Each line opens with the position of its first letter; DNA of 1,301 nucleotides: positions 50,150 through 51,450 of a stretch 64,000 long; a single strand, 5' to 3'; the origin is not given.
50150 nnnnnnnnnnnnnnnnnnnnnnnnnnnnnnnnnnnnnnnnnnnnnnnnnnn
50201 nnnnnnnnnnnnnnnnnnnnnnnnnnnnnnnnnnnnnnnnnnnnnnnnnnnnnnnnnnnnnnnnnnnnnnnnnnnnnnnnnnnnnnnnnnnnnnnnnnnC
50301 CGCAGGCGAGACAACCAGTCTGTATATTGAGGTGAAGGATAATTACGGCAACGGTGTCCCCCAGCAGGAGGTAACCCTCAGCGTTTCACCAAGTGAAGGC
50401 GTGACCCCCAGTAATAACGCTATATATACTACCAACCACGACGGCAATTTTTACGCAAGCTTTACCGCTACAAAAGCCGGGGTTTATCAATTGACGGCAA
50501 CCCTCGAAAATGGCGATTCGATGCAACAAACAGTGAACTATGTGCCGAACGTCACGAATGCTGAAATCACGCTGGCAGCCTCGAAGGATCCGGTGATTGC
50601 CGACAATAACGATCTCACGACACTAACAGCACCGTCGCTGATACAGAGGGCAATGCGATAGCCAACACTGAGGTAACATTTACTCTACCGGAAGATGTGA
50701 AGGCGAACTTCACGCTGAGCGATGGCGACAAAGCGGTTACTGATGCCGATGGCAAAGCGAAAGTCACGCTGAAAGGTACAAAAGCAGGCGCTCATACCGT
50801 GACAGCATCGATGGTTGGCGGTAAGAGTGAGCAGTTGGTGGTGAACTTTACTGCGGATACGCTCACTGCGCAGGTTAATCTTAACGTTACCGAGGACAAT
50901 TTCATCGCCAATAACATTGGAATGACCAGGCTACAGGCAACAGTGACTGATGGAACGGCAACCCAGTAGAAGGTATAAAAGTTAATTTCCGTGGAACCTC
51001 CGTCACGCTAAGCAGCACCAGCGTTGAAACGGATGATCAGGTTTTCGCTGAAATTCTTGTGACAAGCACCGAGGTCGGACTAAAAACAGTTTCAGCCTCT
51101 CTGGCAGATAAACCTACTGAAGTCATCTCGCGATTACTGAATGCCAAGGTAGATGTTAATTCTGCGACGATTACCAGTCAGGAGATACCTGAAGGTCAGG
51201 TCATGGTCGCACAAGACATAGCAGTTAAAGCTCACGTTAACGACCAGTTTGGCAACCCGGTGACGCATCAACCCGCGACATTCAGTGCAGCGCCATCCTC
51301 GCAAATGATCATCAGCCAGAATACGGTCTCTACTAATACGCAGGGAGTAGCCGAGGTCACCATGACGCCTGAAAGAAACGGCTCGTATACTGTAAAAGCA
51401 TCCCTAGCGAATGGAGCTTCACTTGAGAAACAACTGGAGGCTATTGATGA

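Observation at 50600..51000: Inverse-autotransporter adhesin yeeJ is split by two single-base deletions inside Ig-like repeats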

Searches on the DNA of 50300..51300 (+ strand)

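Call 3: search_dna_similar(query=window:50300-51300:+, collection=ecoli_genomes, mode=near, max_rows=30)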
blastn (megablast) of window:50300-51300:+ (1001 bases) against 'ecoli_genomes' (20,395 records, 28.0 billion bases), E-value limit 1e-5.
Records with a match: 4995; places in all: 5020; records where one place covers at least 80% of the query: 4675.
Genomes with a match: 4994 of 5426; with a place that covers at least 80% of the query: 4675. Places per genome that has any: lowest 1, median 1, highest 2. On chromosomes: 5017 places; on plasmids: 3.
Best place of each record, by identity: >=99% 2042; 95-99% 1219; 90-95% 1733; 80-90% 1.
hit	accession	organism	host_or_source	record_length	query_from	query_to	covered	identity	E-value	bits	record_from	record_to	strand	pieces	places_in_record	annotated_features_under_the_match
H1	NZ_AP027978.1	Escherichia coli strain VE-V11-M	-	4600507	1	1001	100%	99.5%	0e+0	1821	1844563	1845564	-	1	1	Ig-like domain-containing protein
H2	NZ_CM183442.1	Escherichia coli strain BHUCD01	Homo sapiens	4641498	1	1001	100%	99.2%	0e+0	1859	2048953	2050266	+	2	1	yeeJ: inverse autotransporter adhesin YeeJ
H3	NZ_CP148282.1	Escherichia coli strain Z1323PEC0010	Dog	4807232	4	1001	100%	98.9%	0e+0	1804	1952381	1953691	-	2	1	yeeJ: inverse autotransporter adhesin YeeJ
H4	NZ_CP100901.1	Escherichia coli strain ET826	Hoplobatrachus rugulosus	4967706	1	1001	100%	95.9%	0e+0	1639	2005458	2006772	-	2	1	Ig-like domain-containing protein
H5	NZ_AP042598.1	Escherichia coli strain OkiPb01701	bovine feces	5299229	1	1001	100%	95.7%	0e+0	1661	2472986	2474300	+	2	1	yeeJ: inverse autotransporter adhesin YeeJ | Ig-like domain-containing protein | inverse autotransporter beta domain-containing protein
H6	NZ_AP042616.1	Escherichia coli strain OkiPb01703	bovine feces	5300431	1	1001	100%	95.7%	0e+0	1661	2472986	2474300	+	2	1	yeeJ: inverse autotransporter adhesin YeeJ | Ig-like domain-containing protein | inverse autotransporter beta domain-containing protein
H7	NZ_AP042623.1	Escherichia coli strain OkiPb01704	bovine feces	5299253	1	1001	100%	95.7%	0e+0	1661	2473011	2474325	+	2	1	yeeJ: inverse autotransporter adhesin YeeJ | Ig-like domain-containing protein | inverse autotransporter beta domain-containing protein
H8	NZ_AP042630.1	Escherichia coli strain OkiPb01705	bovine feces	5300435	1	1001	100%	95.7%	0e+0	1661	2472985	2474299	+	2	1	yeeJ: inverse autotransporter adhesin YeeJ | Ig-like domain-containing protein | inverse autotransporter beta domain-containing protein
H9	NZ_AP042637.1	Escherichia coli strain OkiPb01706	bovine feces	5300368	1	1001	100%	95.7%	0e+0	1661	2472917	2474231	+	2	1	yeeJ: inverse autotransporter adhesin YeeJ | Ig-like domain-containing protein | inverse autotransporter beta domain-containing protein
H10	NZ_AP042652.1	Escherichia coli strain OkiPb01708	bovine feces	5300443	1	1001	100%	95.7%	0e+0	1661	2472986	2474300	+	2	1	yeeJ: inverse autotransporter adhesin YeeJ | Ig-like domain-containing protein | inverse autotransporter beta domain-containing protein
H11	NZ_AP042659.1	Escherichia coli strain OkiPb01709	bovine feces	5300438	1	1001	100%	95.7%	0e+0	1661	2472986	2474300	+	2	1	yeeJ: inverse autotransporter adhesin YeeJ | Ig-like domain-containing protein | inverse autotransporter beta domain-containing protein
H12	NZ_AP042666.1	Escherichia coli strain OkiPb01710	bovine feces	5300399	1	1001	100%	95.7%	0e+0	1661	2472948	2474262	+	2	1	yeeJ: inverse autotransporter adhesin YeeJ | Ig-like domain-containing protein | inverse autotransporter beta domain-containing protein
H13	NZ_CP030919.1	Escherichia coli strain KL53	Homo sapiens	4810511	1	1001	100%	95.6%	0e+0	1656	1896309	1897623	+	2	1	yeeJ: inverse autotransporter adhesin YeeJ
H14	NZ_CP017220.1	Escherichia coli strain FAM21845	raw milk cheese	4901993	1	1001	100%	95.6%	0e+0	1656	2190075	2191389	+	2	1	yeeJ: inverse autotransporter adhesin YeeJ | Ig-like domain-containing protein | inverse autotransporter beta domain-containing protein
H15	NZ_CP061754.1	Escherichia coli O18ac:H14 strain 873.10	Bos taurus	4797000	1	1001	100%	95.6%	0e+0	1656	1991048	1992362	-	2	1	yeeJ: inverse autotransporter adhesin YeeJ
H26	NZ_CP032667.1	Escherichia coli str. K-12 substr. MG1655 strain K-12 ...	Laboratory strain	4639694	1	1001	100%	95.5%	0e+0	1650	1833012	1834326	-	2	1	yeeJ: inverse autotransporter adhesin YeeJ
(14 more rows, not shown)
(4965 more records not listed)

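Call 7: get_annotated_region(hit=H1, flank=6000)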
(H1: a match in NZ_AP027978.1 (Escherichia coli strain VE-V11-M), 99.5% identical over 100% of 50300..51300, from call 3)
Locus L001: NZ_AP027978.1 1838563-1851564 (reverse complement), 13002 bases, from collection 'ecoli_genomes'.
description: Escherichia coli strain VE-V11-M chromosome, complete genome
organism: Escherichia coli strain VE-V11-M (NCBI taxid 562)
replicon: chromosome; assembly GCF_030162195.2
host: -; source: -; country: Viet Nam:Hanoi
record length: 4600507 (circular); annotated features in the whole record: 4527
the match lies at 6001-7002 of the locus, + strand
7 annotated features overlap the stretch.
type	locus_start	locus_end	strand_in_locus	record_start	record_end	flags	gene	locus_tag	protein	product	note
tRNA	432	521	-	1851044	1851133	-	-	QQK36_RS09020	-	tRNA-Ser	-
CDS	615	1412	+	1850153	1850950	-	mtfA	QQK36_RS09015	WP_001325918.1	DgsA anti-repressor MtfA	-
tRNA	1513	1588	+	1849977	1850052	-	-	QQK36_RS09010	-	tRNA-Asn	-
CDS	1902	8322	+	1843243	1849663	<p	-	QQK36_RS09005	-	Ig-like domain-containing protein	frameshifted; incomplete; partial in the middle of a contig; missing C-terminus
CDS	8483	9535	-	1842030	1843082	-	-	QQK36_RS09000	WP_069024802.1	glycosyltransferase family 9 protein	-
CDS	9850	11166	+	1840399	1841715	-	shiA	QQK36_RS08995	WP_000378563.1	shikimate transporter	-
CDS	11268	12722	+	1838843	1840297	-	amn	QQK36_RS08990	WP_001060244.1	AMP nucleosidase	-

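Call 8: get_annotated_region(hit=H26, flank=6000)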
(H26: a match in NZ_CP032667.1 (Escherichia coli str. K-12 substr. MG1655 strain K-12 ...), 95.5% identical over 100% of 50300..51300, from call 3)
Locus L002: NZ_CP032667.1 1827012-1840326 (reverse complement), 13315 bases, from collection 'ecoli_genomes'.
description: Escherichia coli str. K-12 substr. MG1655 strain K-12 chromosome, complete genome
organism: Escherichia coli str. K-12 substr. MG1655 strain K-12 substr. MG1655 (NCBI taxid 511145)
replicon: chromosome; assembly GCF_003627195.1
host: -; source: Laboratory strain; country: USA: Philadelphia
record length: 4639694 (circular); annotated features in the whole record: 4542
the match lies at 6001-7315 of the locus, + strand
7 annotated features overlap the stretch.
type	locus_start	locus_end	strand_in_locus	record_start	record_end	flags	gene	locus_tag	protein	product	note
tRNA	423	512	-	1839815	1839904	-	-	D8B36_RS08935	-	tRNA-Ser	-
CDS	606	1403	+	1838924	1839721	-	mtfA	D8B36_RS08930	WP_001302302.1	DgsA anti-repressor MtfA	-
tRNA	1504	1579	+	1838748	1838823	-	-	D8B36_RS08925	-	tRNA-Asn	-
CDS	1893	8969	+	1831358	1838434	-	yeeJ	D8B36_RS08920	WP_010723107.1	inverse autotransporter adhesin YeeJ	-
CDS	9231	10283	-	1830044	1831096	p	-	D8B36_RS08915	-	glycosyltransferase family 9 protein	internal stop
CDS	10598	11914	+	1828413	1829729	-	shiA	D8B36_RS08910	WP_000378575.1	shikimate transporter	-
CDS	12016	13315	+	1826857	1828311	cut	amn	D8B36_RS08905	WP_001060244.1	AMP nucleosidase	-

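Call 9: get_annotated_region(hit=H2, flank=6000)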
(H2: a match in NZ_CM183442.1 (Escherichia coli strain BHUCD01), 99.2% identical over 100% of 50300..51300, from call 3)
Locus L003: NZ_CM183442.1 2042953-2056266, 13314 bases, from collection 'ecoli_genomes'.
description: Escherichia coli strain BHUCD01 chromosome, whole genome shotgun sequence
organism: Escherichia coli strain BHUCD01 (NCBI taxid 562)
replicon: chromosome; assembly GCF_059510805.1
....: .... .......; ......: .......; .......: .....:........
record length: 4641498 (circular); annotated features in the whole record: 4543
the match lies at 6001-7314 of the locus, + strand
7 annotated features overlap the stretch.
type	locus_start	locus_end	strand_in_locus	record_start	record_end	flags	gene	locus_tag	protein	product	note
tRNA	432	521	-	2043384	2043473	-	-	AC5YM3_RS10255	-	tRNA-Ser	-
CDS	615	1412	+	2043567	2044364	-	mtfA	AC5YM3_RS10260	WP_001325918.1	DgsA anti-repressor MtfA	-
tRNA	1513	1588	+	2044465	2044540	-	-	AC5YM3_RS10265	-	tRNA-Asn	-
CDS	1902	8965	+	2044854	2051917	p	yeeJ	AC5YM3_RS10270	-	inverse autotransporter adhesin YeeJ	frameshifted; internal stop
CDS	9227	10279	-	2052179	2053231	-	-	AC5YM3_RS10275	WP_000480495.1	glycosyltransferase family 9 protein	-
CDS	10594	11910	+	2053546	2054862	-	shiA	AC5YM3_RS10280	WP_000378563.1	shikimate transporter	-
CDS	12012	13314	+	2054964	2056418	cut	amn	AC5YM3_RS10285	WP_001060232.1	AMP nucleosidase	-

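Call 25: search_dna_similar(query=window:50600-50670:+, collection=ecoli_genomes, mode=near, max_rows=40)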
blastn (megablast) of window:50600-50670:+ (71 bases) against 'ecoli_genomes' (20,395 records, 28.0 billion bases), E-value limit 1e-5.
Records with a match: 4892; places in all: 4893; records where one place covers at least 80% of the query: 4890.
Genomes with a match: 4891 of 5426; with a place that covers at least 80% of the query: 4889. Places per genome that has any: lowest 1, median 1, highest 2. On chromosomes: 4890 places; on plasmids: 3.
Best place of each record, by identity: >=99% 1872; 95-99% 2865; 90-95% 155.
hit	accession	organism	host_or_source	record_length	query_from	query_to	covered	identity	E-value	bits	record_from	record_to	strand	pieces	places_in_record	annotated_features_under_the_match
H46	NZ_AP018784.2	Escherichia coli strain SK1144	-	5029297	1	71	100%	100.0%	2e-28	132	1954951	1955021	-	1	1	Ig-like domain-containing protein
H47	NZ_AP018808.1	Escherichia coli strain E2865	Bos taurus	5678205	1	71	100%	100.0%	2e-28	132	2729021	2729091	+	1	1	Ig-like domain-containing protein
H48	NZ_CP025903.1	Escherichia coli strain 300709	Homo sapiens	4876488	1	71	100%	100.0%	2e-28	132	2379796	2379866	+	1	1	Ig-like domain-containing protein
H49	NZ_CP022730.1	Escherichia coli strain SA186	Homo sapiens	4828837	1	71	100%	100.0%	2e-28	132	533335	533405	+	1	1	Ig-like domain-containing protein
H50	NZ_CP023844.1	Escherichia coli strain 4/1-1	Homo sapiens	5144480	1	71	100%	100.0%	2e-28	132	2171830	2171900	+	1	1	Ig-like domain-containing protein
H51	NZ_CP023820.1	Escherichia coli strain 7/2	Homo sapiens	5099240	1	71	100%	100.0%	2e-28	132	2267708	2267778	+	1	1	Ig-like domain-containing protein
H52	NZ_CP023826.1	Escherichia coli strain 4/4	Homo sapiens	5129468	1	71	100%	100.0%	2e-28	132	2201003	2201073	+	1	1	Ig-like domain-containing protein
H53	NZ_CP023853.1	Escherichia coli strain 2/0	Homo sapiens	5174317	1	71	100%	100.0%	2e-28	132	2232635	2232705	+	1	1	Ig-like domain-containing protein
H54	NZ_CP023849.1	Escherichia coli strain 4/0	Homo sapiens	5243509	1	71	100%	100.0%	2e-28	132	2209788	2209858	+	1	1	Ig-like domain-containing protein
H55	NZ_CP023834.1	Escherichia coli strain 4/2-1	Homo sapiens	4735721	1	71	100%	100.0%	2e-28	132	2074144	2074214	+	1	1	Ig-like domain-containing protein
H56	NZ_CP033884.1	Escherichia coli strain 50579417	Homo sapiens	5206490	1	71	100%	100.0%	2e-28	132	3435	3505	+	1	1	Ig-like domain-containing protein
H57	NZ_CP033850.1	Escherichia coli strain FDAARGOS_497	Homo sapiens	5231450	1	71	100%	100.0%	2e-28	132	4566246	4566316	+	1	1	Ig-like domain-containing protein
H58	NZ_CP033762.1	Escherichia coli strain FDAARGOS_536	Homo sapiens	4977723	1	71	100%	100.0%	2e-28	132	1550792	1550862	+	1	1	Ig-like domain-containing protein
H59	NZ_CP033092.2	Escherichia coli DSM 30083 = JCM 1649 = ATCC 11775 strain ...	-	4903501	1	71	100%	100.0%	2e-28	132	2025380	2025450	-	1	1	Ig-like domain-containing protein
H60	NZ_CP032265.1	Escherichia coli strain AR_0089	missing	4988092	1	71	100%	100.0%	2e-28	132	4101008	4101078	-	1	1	Ig-like domain-containing protein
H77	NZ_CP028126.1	Escherichia coli O26 str. RM10386 strain RM10386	Bos taurus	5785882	1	71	100%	100.0%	2e-28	132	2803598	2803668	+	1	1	Ig-like domain-containing protein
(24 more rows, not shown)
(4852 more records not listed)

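Call 26: search_dna_similar(query=window:50920-50990:+, collection=ecoli_genomes, mode=near, max_rows=40)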
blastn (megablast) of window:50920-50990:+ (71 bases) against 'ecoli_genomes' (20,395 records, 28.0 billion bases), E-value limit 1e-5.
Records with a match: 2041; places in all: 2043; records where one place covers at least 80% of the query: 2039.
Genomes with a match: 2040 of 5426; with a place that covers at least 80% of the query: 2038. Places per genome that has any: lowest 1, median 1, highest 2. On chromosomes: 2041 places; on plasmids: 2.
Best place of each record, by identity: 95-99% 2040; 80-90% 1.
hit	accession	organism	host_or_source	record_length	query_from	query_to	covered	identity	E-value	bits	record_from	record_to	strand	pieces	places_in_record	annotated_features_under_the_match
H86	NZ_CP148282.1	Escherichia coli strain Z1323PEC0010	Dog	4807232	1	71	100%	98.8%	2e-12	148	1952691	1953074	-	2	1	yeeJ: inverse autotransporter adhesin YeeJ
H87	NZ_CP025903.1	Escherichia coli strain 300709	Homo sapiens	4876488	1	71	100%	98.6%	9e-27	126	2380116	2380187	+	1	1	Ig-like domain-containing protein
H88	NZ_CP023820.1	Escherichia coli strain 7/2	Homo sapiens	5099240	1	71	100%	98.6%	9e-27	126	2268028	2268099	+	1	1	Ig-like domain-containing protein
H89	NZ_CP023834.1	Escherichia coli strain 4/2-1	Homo sapiens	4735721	1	71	100%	98.6%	9e-27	126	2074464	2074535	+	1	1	Ig-like domain-containing protein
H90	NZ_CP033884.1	Escherichia coli strain 50579417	Homo sapiens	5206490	1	71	100%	98.6%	9e-27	126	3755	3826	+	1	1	Ig-like domain-containing protein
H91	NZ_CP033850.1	Escherichia coli strain FDAARGOS_497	Homo sapiens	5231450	1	71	100%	98.6%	9e-27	126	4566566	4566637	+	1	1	Ig-like domain-containing protein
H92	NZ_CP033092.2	Escherichia coli DSM 30083 = JCM 1649 = ATCC 11775 strain ...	-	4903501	1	71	100%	98.6%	9e-27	126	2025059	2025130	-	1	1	Ig-like domain-containing protein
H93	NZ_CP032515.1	Escherichia coli strain 118UI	Homo sapiens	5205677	1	71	100%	98.6%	9e-27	126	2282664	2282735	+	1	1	Ig-like domain-containing protein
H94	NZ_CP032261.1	Escherichia coli strain AR_0067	missing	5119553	1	71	100%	98.6%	9e-27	126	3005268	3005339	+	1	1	Ig-like domain-containing protein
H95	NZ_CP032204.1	Escherichia coli strain AR_0013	missing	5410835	1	71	100%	98.6%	9e-27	126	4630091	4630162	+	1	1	Ig-like domain-containing protein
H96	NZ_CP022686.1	Escherichia coli Nissle 1917 strain Nissle 1917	Homo sapiens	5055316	1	71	100%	98.6%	9e-27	126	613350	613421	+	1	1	Ig-like domain-containing protein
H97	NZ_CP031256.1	Escherichia coli strain M16807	Homo sapiens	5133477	1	71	100%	98.6%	9e-27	126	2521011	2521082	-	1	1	Ig-like domain-containing protein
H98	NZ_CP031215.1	Escherichia coli strain Es_ST80_L1_NDM_10_2017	Homo sapiens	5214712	1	71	100%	98.6%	9e-27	126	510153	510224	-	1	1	Ig-like domain-containing protein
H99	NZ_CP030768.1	Escherichia coli strain 2017C-4173W12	missing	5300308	1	71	100%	98.6%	9e-27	126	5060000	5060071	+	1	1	Ig-like domain-containing protein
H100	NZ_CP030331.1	Escherichia coli strain AR_452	missing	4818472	1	71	100%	98.6%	9e-27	126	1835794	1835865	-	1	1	Ig-like domain-containing protein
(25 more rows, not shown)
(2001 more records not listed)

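Call 27: get_annotated_region(hit=H92, flank=7000)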
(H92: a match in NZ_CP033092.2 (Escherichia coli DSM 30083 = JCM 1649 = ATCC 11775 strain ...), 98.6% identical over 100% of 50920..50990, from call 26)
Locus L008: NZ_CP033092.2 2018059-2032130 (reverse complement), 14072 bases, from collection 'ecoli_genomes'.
description: Escherichia coli DSM 30083 = JCM 1649 = ATCC 11775 chromosome, complete genome
organism: Escherichia coli DSM 30083 = JCM 1649 = ATCC 11775 strain ATCC 11775 (NCBI taxid 866789)
replicon: chromosome; assembly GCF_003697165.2
host: -; source: -; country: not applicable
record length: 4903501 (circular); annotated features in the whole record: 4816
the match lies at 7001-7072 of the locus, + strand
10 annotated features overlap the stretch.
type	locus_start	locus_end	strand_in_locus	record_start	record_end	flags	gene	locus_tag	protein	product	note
CDS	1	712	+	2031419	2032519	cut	ybtU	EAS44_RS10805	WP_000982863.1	yersiniabactin biosynthesis oxidoreductase YbtU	-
CDS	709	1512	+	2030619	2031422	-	ybtT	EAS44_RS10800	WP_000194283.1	yersiniabactin biosynthesis thioesterase YbtT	-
CDS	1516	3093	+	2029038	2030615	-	ybtE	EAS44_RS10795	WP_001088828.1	yersiniabactin biosynthesis salycil-AMP ligase YbtE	-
CDS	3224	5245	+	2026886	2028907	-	fyuA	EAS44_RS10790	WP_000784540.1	siderophore yersiniabactin receptor FyuA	-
CDS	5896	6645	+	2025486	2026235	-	-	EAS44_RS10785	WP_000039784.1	inverse autotransporter beta domain-containing protein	-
CDS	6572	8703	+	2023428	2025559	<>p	-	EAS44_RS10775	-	Ig-like domain-containing protein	frameshifted; incomplete; partial in the middle of a contig; missing N-terminus and C-terminus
CDS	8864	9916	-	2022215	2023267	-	-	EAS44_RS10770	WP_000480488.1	glycosyltransferase family 9 protein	-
CDS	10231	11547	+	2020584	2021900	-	shiA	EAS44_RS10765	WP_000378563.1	shikimate transporter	-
CDS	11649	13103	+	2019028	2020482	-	amn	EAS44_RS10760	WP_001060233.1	AMP nucleosidase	-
CDS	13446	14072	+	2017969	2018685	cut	yeeN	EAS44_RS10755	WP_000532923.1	YebC/PmpR family DNA-binding transcriptional regulator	-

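Call 28: get_annotated_region(hit=H77, flank=7000)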
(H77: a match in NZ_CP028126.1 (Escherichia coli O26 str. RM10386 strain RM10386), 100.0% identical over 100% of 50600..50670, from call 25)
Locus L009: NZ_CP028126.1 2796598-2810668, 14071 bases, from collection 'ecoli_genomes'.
description: Escherichia coli O26 str. RM10386 chromosome, complete genome
organism: Escherichia coli O26 str. RM10386 strain RM10386 (NCBI taxid 1055534)
replicon: chromosome; assembly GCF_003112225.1
host: Bos taurus; source: feces; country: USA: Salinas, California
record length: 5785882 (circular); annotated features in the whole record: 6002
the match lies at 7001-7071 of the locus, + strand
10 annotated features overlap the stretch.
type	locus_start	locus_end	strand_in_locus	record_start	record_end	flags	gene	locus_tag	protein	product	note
CDS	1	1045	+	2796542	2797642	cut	ybtU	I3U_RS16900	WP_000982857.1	yersiniabactin biosynthesis oxidoreductase YbtU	-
CDS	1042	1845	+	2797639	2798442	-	ybtT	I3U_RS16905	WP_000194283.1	yersiniabactin biosynthesis thioesterase YbtT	-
CDS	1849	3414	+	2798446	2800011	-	ybtE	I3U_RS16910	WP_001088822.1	yersiniabactin biosynthesis salycil-AMP ligase YbtE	-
CDS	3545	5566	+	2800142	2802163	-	fyuA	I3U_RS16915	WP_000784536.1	siderophore yersiniabactin receptor FyuA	-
CDS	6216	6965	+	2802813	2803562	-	-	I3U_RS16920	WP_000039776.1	inverse autotransporter beta domain-containing protein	-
CDS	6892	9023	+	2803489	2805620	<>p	-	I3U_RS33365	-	Ig-like domain-containing protein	frameshifted; internal stop; incomplete; partial in the middle of a contig; missing N-terminus and C-terminus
CDS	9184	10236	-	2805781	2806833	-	-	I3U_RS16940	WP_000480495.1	glycosyltransferase family 9 protein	-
CDS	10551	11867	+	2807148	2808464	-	shiA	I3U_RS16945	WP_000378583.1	shikimate transporter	-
CDS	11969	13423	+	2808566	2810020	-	amn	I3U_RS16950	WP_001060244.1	AMP nucleosidase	-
CDS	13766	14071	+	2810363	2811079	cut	yeeN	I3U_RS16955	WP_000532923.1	YebC/PmpR family DNA-binding transcriptional regulator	-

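Call 29: get_annotated_region(hit=H86, flank=7000)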
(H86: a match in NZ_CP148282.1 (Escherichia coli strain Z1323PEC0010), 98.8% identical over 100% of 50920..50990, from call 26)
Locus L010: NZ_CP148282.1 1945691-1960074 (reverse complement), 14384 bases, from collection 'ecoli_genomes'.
description: Escherichia coli strain Z1323PEC0010 chromosome, complete genome
organism: Escherichia coli strain Z1323PEC0010 (NCBI taxid 562)
replicon: chromosome; assembly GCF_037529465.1
host: Dog; source: -; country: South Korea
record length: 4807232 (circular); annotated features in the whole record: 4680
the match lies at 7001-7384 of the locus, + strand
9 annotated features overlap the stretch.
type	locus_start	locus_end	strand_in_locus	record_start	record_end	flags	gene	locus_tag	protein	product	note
CDS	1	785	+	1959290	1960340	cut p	-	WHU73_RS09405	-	tyrosine-type recombinase/integrase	frameshifted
tRNA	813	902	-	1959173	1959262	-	-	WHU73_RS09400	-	tRNA-Ser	-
CDS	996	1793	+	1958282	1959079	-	mtfA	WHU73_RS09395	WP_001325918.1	DgsA anti-repressor MtfA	-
tRNA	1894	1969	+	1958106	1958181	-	-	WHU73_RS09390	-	tRNA-Asn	-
CDS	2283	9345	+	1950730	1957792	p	yeeJ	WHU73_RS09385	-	inverse autotransporter adhesin YeeJ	frameshifted; internal stop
CDS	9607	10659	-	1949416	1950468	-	-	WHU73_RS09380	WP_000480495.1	glycosyltransferase family 9 protein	-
CDS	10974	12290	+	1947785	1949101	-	shiA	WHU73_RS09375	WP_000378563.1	shikimate transporter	-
CDS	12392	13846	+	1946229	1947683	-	amn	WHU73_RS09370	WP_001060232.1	AMP nucleosidase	-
CDS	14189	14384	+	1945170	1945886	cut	yeeN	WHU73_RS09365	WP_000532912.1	YebC/PmpR family DNA-binding transcriptional regulator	-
